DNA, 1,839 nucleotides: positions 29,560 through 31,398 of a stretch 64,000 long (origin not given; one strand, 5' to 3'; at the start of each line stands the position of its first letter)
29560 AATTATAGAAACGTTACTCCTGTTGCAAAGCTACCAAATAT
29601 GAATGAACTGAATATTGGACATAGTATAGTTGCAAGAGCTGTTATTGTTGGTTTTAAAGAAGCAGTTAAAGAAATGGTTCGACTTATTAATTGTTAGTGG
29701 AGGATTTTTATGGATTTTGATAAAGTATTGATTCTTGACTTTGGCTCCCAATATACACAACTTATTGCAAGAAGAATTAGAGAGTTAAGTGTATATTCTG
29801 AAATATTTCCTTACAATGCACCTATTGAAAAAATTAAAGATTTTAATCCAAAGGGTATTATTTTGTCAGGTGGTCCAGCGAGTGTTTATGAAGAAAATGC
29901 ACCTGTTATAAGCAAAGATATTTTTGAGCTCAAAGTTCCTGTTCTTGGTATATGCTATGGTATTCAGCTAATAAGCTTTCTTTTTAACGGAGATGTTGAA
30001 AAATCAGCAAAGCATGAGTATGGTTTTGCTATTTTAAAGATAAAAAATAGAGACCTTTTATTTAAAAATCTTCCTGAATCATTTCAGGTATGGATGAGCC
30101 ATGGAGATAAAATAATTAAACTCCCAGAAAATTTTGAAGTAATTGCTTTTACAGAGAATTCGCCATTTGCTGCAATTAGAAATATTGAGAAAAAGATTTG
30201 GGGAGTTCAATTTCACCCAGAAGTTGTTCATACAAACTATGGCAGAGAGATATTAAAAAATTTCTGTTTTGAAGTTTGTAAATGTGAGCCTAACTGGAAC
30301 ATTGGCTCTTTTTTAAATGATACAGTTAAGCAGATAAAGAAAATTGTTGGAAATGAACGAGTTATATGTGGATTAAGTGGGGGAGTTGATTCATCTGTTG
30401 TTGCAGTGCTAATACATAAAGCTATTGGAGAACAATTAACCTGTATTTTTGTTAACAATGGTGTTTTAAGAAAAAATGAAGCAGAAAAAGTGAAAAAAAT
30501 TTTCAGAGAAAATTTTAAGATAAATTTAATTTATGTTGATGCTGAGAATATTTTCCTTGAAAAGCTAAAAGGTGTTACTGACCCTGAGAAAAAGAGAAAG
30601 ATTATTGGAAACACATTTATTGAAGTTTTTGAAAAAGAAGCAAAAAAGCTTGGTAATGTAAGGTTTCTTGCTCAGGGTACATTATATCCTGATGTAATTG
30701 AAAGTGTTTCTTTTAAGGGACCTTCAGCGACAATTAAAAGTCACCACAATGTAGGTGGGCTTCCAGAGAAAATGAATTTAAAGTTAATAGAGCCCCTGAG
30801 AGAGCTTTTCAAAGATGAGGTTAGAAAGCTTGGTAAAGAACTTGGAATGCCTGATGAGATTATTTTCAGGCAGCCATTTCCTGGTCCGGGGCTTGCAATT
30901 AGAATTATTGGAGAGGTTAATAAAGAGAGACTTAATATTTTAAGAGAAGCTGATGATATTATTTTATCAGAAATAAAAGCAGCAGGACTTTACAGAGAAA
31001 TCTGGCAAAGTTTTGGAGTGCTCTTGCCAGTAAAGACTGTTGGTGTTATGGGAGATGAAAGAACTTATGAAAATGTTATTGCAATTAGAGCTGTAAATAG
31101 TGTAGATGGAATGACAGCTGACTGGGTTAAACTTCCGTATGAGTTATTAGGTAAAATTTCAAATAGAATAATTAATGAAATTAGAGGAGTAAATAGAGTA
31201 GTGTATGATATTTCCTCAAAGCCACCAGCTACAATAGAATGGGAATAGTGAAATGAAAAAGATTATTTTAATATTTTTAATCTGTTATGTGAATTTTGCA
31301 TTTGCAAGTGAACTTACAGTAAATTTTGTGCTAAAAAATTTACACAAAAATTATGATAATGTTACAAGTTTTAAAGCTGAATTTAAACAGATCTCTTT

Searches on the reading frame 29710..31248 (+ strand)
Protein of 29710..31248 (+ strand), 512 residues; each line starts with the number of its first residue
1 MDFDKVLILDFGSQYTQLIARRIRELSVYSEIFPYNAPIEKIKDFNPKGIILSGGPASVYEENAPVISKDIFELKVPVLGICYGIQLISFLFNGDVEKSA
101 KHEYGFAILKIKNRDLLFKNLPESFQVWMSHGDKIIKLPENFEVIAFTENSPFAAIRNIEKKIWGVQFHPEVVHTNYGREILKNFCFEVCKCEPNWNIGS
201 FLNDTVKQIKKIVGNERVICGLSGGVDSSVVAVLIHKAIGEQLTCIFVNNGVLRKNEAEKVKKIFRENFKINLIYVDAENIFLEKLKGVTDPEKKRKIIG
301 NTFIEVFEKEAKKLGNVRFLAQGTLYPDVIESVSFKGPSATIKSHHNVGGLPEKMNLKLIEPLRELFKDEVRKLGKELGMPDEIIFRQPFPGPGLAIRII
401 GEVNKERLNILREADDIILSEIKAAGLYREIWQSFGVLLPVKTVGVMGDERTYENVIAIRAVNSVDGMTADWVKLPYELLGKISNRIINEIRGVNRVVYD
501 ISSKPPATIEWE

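Call 25: list_cluster_members(proteins=[window:29710-31248:+, window:39777-41624:+, window:36246-38339:-, window:35419-35712:+, window:42862-45558:+])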
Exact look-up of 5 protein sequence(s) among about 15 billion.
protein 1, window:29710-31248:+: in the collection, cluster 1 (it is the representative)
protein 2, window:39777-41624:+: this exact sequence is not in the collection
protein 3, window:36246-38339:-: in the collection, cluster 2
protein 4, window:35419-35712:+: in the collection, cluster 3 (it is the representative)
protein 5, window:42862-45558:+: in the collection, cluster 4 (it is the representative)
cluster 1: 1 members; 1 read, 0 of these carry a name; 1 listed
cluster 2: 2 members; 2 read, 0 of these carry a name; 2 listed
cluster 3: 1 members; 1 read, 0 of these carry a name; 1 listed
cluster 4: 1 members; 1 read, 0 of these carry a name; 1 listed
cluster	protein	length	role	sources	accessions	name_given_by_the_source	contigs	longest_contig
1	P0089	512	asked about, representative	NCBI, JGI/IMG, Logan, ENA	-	-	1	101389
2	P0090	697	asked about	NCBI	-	-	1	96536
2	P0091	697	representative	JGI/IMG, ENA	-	-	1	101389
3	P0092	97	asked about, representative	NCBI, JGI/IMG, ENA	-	-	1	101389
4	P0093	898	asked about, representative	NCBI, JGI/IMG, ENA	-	-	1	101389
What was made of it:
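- Tried and rejected: Naming the organism: the cluster look-up gave no names (call 25).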

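Call 49: find_homologous_proteins(query=window:29710-31248:+, max_evalue=1e-100)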
Query window:29710-31248:+ (512 aa): 8000 proteins with E <= 1e-100 among 8000 candidates; the best 120 are listed.
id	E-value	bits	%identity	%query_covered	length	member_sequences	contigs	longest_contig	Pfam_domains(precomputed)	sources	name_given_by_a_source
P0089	0.0e+0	1148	100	100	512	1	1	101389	PF00958.28,PF07722.20,PF03054.23,PF06508.20,PF00117.35,PF02540.24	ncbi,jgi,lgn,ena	-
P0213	0.0e+0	1044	89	100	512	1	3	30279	PF00958.28,PF07722.20,PF03054.23,PF06508.20,PF00117.35,PF02540.24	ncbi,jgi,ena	jgi:GMP synthase (glutamine-hydrolysing)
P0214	0.0e+0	1038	88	100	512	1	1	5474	PF00958.28,PF07722.20,PF03054.23,PF06508.20,PF00117.35,PF02540.24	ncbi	-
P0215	0.0e+0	1024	87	100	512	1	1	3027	PF00958.28,PF07722.20,PF03054.23,PF00117.35,PF02540.24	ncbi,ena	-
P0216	7.5e-292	986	83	100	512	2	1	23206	PF00958.28,PF07722.20,PF03054.23,PF00117.35,PF02540.24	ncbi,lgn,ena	-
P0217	9.0e-291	983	83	100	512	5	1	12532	PF00958.28,PF07722.20,PF03054.23,PF00117.35,PF02540.24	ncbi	-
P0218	1.5e-287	972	82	100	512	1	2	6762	PF00958.28,PF07722.20,PF03054.23,PF00117.35,PF02540.24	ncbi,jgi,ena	-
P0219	5.0e-284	961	81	100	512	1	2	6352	PF00958.28,PF07722.20,PF03054.23,PF00117.35,PF02540.24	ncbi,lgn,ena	-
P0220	1.2e-283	959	81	100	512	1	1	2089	PF00958.28,PF07722.20,PF03054.23,PF00117.35,PF02540.24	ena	-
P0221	3.6e-278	941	80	100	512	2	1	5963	PF00958.28,PF07722.20,PF03054.23,PF00117.35,PF02540.24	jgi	-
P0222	1.9e-267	906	77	100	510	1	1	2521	PF00958.28,PF07722.20,PF03054.23,PF00117.35,PF02540.24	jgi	-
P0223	2.2e-267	906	77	100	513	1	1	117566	PF00958.28,PF07722.20,PF03054.23,PF00117.35,PF02540.24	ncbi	-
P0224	4.2e-265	898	76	100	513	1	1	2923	PF00958.28,PF07722.20,PF03054.23,PF00117.35,PF02540.24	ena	-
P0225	4.5e-265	898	76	100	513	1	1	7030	PF00958.28,PF07722.20,PF03054.23,PF00117.35,PF02540.24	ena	-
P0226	4.8e-265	898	76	100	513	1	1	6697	PF00958.28,PF07722.20,PF03054.23,PF00117.35,PF02540.24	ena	-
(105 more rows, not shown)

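Call 50: find_encoding_contigs(protein=P0216, flank=10000, max_places=3)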
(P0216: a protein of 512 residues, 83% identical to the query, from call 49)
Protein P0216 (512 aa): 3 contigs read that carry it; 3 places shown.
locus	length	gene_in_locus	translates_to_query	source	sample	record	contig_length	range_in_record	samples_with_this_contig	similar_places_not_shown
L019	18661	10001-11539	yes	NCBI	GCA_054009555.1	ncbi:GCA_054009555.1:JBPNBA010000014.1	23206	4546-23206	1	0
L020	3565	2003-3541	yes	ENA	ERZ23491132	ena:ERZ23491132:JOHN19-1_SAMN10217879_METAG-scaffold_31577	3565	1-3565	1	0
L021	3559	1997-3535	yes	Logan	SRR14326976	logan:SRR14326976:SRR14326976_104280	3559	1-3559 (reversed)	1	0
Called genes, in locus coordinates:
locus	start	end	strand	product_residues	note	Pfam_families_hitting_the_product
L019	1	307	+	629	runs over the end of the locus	PF16177:ACAS_N, PF00501:AMP-binding, PF13193:AMP-binding_C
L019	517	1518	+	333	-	PF00108:Thiolase_N, PF08545:ACP_syn_III, PF08541:ACP_syn_III_C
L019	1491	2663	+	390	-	PF02771:Acyl-CoA_dh_N, PF02770:Acyl-CoA_dh_M, PF00441:Acyl-CoA_dh_1, PF08028:Acyl-CoA_dh_2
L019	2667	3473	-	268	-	PF01297:ZnuA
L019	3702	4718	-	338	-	PF00682:HMGL-like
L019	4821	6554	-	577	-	PF01039:Carboxyl_trans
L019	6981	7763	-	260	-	PF00378:ECH_1, PF16113:ECH_2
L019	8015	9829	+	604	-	PF00654:Voltage_CLC, PF00571:CBS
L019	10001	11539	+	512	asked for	PF00117:GATase, PF07722:Peptidase_C26, PF02540:NAD_synthase, PF03054:tRNA_Me_trans (weak), PF00958:GMP_synt_C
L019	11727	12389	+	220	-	PF03548:LolA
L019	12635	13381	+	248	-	PF11967:RecO_N, PF02565:RecO_C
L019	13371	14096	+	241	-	PF22935:RM44_endonuclase, PF14622:Ribonucleas_3_3, PF00636:Ribonuclease_3, PF00035:dsrm, PF14709:DND1_DSRM (weak)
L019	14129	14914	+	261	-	PF04055:Radical_SAM, PF16199:Radical_SAM_C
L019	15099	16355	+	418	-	PF06305:LapA_dom, PF12895:ANAPC3 (faint)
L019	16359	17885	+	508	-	PF01676:Metalloenzyme, PF06415:iPGM_N, PF00884:Sulfatase (faint), PF01663:Phosphodiest (weak)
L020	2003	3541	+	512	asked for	PF00117:GATase, PF07722:Peptidase_C26, PF02540:NAD_synthase, PF03054:tRNA_Me_trans (weak), PF00958:GMP_synt_C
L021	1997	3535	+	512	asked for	PF00117:GATase, PF07722:Peptidase_C26, PF02540:NAD_synthase, PF03054:tRNA_Me_trans (weak), PF00958:GMP_synt_C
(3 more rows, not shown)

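Call 51: find_encoding_contigs(protein=P0223, flank=10000, max_places=2)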
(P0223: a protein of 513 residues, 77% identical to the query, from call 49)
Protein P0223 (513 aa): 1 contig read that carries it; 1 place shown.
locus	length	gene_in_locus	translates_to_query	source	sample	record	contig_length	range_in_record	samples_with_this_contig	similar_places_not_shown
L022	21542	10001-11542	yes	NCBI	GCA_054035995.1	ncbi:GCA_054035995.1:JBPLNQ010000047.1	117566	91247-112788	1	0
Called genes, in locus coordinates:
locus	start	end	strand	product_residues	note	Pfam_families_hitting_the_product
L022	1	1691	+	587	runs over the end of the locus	PF01336:tRNA_anti-codon, PF00152:tRNA-synt_2, PF02938:GAD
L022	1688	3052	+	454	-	PF01171:ATP_bind_3, PF11734:TilS_C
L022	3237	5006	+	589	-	PF06480:FtsH_ext, PF06068:TIP49 (weak), PF00004:AAA, PF07728:AAA_5 (weak), PF17862:AAA_lid_3, PF01434:Peptidase_M41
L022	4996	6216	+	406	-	PF00809:Pterin_bind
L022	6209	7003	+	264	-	PF19293:CdaA_N (weak), PF02457:DAC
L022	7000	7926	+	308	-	PF07949:YbbR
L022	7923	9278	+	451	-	PF02878:PGM_PMM_I, PF02879:PGM_PMM_II, PF02880:PGM_PMM_III, PF00408:PGM_PMM_IV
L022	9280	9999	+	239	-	PF03740:PdxJ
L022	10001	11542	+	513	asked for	PF00117:GATase, PF07722:Peptidase_C26 (weak), PF02540:NAD_synthase (weak), PF03054:tRNA_Me_trans (faint), PF00958:GMP_synt_C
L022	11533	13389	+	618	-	PF00270:DEAD (weak), PF04851:ResIII (faint), PF13307:Helicase_C_2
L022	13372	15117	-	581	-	PF20250:FapA_N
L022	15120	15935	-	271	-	PF04060:FeS, PF12654:DUF3786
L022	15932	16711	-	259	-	PF01144:CoA_trans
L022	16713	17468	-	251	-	PF01144:CoA_trans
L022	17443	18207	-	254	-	PF01887:SAM_HAT_N, PF20257:SAM_HAT_C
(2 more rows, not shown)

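Call 58: find_encoding_contigs(protein=P0217, flank=10000, max_places=4)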
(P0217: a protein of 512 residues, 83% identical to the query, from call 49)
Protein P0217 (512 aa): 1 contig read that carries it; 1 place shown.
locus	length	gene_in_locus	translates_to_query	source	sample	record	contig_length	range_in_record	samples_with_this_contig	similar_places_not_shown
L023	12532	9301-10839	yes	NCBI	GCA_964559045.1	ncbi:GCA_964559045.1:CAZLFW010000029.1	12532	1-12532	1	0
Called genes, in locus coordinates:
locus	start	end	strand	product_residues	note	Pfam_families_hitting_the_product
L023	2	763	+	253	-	?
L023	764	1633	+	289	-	PF00682:HMGL-like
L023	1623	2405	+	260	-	PF00378:ECH_1, PF16113:ECH_2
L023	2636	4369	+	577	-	PF01039:Carboxyl_trans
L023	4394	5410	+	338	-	PF00682:HMGL-like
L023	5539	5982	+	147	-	PF00011:HSP20, PF17886:ArsA_HSP20 (weak)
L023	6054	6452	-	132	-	PF12172:zf-ChsH2, PF01796:OB_ChsH2_C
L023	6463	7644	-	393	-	PF22691:Thiolase_C_1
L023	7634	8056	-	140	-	PF12680:SnoaL_2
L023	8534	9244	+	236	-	PF03740:PdxJ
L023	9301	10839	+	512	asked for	PF00117:GATase, PF07722:Peptidase_C26, PF02540:NAD_synthase, PF03054:tRNA_Me_trans (faint), PF00958:GMP_synt_C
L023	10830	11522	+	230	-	PF09865:DUF2092 (faint), PF03548:LolA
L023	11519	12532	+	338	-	?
